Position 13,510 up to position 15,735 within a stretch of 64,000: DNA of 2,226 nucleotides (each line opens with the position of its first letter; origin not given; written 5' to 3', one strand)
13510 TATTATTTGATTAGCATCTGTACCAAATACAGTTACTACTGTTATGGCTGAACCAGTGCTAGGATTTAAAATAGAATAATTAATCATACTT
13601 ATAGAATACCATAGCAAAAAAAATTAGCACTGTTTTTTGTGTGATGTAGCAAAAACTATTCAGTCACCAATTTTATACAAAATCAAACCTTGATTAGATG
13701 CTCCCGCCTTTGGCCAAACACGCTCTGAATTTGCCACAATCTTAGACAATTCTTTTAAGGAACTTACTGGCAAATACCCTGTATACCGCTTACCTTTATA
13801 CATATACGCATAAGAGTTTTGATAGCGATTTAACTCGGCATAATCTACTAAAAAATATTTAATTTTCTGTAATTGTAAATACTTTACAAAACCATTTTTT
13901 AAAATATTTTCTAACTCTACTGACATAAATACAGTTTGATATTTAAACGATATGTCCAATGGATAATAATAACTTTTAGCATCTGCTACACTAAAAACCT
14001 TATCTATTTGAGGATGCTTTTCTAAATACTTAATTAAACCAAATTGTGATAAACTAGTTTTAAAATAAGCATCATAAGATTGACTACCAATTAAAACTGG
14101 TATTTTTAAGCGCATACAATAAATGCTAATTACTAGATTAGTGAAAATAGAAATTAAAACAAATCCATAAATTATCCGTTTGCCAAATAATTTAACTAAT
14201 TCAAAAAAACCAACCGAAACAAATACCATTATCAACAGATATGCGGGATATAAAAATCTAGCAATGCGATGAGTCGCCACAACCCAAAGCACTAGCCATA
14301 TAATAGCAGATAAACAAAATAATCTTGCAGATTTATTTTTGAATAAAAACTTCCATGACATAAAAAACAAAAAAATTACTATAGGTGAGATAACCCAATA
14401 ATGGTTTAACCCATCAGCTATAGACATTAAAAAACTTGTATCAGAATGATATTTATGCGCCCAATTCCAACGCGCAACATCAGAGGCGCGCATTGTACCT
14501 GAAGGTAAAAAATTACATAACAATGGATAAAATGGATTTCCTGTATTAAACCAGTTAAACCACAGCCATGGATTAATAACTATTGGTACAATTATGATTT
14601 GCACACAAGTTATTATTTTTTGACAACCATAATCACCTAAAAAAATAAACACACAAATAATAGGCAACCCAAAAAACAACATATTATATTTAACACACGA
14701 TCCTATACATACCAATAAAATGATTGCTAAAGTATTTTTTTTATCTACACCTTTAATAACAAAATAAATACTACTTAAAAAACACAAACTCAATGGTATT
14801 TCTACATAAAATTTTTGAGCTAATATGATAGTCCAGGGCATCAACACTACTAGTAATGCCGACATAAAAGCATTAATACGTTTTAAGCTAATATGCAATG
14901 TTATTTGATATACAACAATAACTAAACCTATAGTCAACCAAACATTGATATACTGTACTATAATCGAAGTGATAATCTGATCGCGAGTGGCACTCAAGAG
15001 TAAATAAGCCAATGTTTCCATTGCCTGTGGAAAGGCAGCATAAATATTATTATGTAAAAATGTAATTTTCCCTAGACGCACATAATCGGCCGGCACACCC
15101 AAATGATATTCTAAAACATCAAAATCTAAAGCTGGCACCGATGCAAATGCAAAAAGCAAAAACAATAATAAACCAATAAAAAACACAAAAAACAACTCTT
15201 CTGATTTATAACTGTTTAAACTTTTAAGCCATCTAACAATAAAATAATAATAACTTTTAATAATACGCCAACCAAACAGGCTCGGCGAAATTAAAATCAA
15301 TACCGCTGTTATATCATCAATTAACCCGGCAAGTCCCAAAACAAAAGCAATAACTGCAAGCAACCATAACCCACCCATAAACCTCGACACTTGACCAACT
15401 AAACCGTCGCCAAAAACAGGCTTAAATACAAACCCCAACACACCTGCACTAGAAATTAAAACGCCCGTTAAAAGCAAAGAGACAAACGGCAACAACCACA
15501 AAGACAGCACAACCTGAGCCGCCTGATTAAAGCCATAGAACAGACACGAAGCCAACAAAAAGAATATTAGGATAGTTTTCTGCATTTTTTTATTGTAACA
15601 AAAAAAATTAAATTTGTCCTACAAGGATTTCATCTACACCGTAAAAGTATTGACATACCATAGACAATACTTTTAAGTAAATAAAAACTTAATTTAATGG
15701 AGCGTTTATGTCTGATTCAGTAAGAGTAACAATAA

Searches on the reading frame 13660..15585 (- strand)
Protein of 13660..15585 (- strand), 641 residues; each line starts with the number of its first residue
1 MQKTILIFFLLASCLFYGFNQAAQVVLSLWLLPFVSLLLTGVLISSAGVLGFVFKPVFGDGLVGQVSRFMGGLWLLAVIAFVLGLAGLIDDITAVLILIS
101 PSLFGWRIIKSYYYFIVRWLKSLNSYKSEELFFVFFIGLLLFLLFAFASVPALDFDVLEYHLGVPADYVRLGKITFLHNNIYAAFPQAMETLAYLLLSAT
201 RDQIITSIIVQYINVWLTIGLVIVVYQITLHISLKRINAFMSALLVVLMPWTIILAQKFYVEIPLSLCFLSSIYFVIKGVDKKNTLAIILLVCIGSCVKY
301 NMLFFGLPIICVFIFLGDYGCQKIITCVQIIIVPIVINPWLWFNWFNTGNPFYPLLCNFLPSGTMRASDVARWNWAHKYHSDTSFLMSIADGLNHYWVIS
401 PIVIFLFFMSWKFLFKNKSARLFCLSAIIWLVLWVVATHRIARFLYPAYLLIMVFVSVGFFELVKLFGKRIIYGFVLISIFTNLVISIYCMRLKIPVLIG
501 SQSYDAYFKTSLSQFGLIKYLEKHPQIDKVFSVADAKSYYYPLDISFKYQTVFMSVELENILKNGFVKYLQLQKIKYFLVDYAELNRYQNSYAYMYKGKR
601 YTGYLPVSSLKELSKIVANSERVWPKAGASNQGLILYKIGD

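Call 29: find_encoding_contigs(protein=window:13660-15585:-, flank=10000, max_places=1)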
Protein window:13660-15585:- (641 aa): 2 contigs read that carry it; 1 place shown.
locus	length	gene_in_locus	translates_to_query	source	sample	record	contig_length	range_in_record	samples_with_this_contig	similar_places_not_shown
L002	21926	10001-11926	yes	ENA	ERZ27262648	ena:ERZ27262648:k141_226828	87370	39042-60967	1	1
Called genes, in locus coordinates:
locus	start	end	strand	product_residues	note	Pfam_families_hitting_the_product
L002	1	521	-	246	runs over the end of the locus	PF00149:Metallophos, PF12850:Metallophos_2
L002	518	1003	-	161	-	PF00885:DMRL_synthase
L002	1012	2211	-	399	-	PF00926:DHBP_synthase, PF00925:GTP_cyclohydro2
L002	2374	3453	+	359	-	-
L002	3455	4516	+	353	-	PF00483:NTP_transferase, PF12804:NTP_transf_3, PF22640:ManC_GMP_beta-helix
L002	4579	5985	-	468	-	PF05221:AdoHcyase, PF00670:AdoHcyase_NAD, PF02826:2-Hacid_dh_C, PF07991:KARI_N (faint)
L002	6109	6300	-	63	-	-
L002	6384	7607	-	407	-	PF00155:Aminotran_1_2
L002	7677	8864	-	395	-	PF00149:Metallophos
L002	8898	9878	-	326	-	PF00056:Ldh_1_N, PF02866:Ldh_1_C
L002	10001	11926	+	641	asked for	PF13231:PMT_2 (weak)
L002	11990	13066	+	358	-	PF01926:MMR_HSR1, PF02421:FeoB_N (weak)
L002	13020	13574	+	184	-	PF00156:Pribosyltran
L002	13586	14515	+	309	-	PF02729:OTCace_N, PF00185:OTCace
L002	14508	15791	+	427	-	PF07969:Amidohydro_3 (faint), PF12890:DHOase, PF01979:Amidohydro_1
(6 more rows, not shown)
